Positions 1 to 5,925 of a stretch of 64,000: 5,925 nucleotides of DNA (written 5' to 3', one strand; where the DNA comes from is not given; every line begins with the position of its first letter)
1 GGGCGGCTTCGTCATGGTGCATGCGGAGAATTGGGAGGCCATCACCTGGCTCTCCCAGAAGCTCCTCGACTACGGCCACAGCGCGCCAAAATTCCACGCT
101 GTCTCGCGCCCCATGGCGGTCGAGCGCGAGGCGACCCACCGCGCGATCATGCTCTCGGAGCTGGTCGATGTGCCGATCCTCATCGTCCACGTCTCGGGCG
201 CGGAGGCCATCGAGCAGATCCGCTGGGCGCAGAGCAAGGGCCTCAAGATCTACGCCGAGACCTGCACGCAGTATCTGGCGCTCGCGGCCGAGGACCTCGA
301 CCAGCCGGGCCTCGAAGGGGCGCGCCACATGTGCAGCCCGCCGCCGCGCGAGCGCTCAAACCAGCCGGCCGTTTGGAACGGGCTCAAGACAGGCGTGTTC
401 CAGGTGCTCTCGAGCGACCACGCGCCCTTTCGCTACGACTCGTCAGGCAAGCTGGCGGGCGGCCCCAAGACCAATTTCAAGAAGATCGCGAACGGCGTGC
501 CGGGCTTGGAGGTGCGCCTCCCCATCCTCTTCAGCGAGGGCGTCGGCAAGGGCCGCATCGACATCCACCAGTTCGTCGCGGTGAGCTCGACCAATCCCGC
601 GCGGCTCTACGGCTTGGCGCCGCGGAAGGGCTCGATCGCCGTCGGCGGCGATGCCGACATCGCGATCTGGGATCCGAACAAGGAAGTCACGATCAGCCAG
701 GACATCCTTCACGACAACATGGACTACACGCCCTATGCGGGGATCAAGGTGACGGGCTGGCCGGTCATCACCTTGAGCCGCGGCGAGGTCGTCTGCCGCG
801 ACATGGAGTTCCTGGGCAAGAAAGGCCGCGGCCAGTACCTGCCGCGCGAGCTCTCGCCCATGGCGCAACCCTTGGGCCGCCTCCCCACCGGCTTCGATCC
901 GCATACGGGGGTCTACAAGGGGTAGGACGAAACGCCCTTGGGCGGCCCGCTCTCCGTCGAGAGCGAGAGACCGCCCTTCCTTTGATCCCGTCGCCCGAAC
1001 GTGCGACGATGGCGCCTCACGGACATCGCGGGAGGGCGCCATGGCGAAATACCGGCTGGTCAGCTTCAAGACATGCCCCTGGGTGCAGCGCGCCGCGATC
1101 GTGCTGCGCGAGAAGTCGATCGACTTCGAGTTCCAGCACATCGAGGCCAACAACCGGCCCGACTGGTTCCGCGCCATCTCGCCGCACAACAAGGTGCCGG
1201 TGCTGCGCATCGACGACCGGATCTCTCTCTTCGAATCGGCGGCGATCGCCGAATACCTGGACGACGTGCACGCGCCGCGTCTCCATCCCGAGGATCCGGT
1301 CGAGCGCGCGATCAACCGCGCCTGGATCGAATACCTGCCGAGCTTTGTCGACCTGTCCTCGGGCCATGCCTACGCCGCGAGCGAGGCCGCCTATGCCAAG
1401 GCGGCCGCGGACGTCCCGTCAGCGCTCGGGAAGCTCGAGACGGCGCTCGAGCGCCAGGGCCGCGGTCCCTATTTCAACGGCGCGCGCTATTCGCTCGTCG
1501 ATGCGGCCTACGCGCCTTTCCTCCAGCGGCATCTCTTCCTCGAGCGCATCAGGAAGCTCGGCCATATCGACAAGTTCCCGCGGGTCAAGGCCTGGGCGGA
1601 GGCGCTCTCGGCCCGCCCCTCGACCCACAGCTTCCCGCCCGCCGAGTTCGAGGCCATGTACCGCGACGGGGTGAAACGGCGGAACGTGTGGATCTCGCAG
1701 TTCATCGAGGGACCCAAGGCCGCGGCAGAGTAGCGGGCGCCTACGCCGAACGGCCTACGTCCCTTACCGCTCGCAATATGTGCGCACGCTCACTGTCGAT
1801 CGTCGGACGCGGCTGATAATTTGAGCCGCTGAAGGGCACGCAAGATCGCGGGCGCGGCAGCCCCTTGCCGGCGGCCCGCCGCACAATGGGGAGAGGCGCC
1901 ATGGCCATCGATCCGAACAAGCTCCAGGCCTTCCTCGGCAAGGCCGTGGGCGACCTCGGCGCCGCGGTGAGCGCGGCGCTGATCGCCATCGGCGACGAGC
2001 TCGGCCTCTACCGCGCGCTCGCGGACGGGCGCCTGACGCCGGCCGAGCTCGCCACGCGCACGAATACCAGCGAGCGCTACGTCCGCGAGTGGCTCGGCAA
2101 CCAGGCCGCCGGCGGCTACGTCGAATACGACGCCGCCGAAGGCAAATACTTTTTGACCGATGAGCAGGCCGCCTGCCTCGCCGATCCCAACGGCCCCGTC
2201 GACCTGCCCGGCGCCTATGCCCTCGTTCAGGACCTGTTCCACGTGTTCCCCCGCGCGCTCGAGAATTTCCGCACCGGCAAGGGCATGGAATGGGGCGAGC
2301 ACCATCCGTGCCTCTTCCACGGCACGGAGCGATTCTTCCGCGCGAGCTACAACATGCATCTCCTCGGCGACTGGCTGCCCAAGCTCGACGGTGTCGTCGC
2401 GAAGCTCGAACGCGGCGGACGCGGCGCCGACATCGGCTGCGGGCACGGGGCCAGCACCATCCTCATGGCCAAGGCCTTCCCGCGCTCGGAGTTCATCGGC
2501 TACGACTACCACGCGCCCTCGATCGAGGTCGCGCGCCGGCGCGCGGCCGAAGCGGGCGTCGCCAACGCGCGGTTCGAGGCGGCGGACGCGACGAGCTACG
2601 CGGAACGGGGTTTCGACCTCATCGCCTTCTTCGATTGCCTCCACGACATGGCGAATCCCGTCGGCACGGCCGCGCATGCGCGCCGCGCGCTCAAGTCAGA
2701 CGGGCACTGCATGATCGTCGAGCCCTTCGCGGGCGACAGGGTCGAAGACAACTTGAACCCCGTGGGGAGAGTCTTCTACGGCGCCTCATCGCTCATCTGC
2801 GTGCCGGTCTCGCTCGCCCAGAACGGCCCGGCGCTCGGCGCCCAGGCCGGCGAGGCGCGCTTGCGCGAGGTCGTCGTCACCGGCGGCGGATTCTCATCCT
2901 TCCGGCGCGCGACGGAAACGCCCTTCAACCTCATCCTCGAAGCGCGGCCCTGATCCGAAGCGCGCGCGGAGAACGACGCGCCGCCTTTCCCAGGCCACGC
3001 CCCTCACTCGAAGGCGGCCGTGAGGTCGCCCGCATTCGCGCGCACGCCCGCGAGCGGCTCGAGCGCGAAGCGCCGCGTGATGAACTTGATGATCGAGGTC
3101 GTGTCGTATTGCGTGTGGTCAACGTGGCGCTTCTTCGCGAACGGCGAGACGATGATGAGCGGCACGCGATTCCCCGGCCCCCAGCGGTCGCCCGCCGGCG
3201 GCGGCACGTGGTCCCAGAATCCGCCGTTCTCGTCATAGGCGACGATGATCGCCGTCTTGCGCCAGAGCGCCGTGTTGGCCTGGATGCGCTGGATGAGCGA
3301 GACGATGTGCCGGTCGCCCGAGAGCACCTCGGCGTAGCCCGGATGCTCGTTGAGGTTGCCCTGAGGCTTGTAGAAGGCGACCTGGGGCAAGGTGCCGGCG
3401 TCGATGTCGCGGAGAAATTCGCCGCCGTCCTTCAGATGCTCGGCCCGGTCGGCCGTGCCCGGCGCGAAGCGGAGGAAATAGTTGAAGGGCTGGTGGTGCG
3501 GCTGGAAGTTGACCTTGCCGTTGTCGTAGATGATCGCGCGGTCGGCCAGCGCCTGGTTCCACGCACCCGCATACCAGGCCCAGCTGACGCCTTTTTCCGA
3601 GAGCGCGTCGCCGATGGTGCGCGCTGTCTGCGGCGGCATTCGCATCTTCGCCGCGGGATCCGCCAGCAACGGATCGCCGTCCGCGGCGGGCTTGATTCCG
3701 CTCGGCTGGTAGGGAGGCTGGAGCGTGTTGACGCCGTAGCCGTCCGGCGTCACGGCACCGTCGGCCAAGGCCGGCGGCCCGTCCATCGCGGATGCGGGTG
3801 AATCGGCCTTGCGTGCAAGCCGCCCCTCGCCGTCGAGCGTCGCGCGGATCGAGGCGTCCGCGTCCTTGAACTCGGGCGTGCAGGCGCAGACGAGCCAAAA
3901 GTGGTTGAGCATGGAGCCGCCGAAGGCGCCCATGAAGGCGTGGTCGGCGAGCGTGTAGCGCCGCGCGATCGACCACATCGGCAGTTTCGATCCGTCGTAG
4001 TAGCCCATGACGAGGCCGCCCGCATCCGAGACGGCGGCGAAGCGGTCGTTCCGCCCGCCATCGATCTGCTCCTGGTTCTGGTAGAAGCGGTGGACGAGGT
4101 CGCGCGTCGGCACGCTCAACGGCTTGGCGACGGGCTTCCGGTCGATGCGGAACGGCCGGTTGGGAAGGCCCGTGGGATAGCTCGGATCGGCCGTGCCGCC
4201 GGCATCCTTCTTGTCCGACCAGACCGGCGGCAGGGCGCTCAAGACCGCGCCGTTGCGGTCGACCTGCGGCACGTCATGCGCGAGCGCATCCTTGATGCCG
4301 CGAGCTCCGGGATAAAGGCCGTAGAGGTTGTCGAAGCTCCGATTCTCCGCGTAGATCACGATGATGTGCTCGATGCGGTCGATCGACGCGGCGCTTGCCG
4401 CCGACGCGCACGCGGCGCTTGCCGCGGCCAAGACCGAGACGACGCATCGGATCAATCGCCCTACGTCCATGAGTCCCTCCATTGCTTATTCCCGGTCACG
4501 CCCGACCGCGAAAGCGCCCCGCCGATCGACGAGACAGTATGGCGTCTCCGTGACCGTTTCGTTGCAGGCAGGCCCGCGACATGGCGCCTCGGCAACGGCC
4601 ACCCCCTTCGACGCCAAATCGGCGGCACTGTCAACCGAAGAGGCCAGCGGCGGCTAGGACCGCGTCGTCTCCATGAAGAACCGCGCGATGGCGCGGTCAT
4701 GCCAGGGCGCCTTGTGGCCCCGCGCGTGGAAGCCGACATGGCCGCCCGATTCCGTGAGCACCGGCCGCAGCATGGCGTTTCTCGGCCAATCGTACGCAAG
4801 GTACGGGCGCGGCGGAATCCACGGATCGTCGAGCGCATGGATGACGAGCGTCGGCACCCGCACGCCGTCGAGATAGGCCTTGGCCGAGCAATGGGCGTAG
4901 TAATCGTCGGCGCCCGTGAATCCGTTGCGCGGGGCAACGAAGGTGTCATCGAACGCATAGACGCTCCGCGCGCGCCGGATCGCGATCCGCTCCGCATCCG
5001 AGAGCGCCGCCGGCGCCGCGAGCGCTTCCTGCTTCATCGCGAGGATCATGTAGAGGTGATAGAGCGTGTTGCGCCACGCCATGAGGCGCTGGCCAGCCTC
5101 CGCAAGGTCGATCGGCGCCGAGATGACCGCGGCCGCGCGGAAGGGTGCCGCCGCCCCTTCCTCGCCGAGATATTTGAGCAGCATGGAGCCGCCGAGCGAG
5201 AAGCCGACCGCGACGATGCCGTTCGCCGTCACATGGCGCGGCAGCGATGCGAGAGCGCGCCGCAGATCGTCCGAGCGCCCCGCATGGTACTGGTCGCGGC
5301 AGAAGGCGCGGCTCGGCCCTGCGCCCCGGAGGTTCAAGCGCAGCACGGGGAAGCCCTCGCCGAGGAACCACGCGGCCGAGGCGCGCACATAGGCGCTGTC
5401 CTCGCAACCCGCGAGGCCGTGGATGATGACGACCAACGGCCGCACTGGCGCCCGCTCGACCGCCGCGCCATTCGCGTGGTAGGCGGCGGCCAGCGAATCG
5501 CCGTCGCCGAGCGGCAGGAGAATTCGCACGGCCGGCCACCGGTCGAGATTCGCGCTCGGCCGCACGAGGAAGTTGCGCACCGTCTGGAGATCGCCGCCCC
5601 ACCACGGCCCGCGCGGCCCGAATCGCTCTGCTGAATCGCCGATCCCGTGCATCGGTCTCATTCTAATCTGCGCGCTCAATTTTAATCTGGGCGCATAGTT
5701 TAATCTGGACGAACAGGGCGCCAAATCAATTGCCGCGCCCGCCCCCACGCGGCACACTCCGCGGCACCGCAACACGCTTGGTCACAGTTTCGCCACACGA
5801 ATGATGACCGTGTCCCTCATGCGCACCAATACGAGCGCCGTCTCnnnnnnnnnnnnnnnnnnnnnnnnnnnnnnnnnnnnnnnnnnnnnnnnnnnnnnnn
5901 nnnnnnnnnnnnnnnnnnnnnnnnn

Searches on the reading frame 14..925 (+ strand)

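Call 75: search_protein_families(library=pfam, proteins=[window:14-925:+], max_evalue=0.0001)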
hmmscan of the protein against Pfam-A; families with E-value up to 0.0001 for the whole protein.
window:14-925:+ (303 aa): 2 families
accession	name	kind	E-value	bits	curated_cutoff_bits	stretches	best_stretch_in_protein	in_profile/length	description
PF01979.26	Amidohydro_1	-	2e-17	63.9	25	1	66-260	188-345/345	Amidohydrolase family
PF07969.17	Amidohydro_3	-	1.1e-08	35.5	29.7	1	180-260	405-471/472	Amidohydrolase family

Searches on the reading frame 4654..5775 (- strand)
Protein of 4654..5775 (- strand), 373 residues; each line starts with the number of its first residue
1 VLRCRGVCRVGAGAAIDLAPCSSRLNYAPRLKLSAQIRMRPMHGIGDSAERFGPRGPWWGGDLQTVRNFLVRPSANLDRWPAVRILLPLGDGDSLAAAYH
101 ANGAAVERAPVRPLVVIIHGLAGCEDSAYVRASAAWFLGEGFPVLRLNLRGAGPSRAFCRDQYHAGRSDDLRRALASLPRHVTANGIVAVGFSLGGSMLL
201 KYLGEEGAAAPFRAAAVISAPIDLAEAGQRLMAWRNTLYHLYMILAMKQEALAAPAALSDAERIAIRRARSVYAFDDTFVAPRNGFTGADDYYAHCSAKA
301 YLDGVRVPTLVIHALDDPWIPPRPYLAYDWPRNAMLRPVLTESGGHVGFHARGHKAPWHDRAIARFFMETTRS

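Call 75: search_protein_families(library=pfam, proteins=[window:4654-5775:-], max_evalue=0.0001)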
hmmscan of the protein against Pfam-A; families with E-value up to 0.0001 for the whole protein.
window:4654-5775:- (373 aa): 4 families
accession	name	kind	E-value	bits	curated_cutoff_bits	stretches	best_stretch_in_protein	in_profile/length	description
PF00561.26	Abhydrolase_1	-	9.3e-14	52.1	25.8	1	113-349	1-241/245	alpha/beta hydrolase fold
PF12146.15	Hydrolase_4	-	7.2e-10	39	27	1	110-324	2-209/239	Serine aminopeptidase, S33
PF12697.13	Abhydrolase_6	-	9.9e-09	36.6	26.3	1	115-350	1-208/217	Alpha/beta hydrolase family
PF02129.25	Peptidase_S15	-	2.9e-05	24.3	23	1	70-317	9-233/262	X-Pro dipeptidyl-peptidase (S15 family)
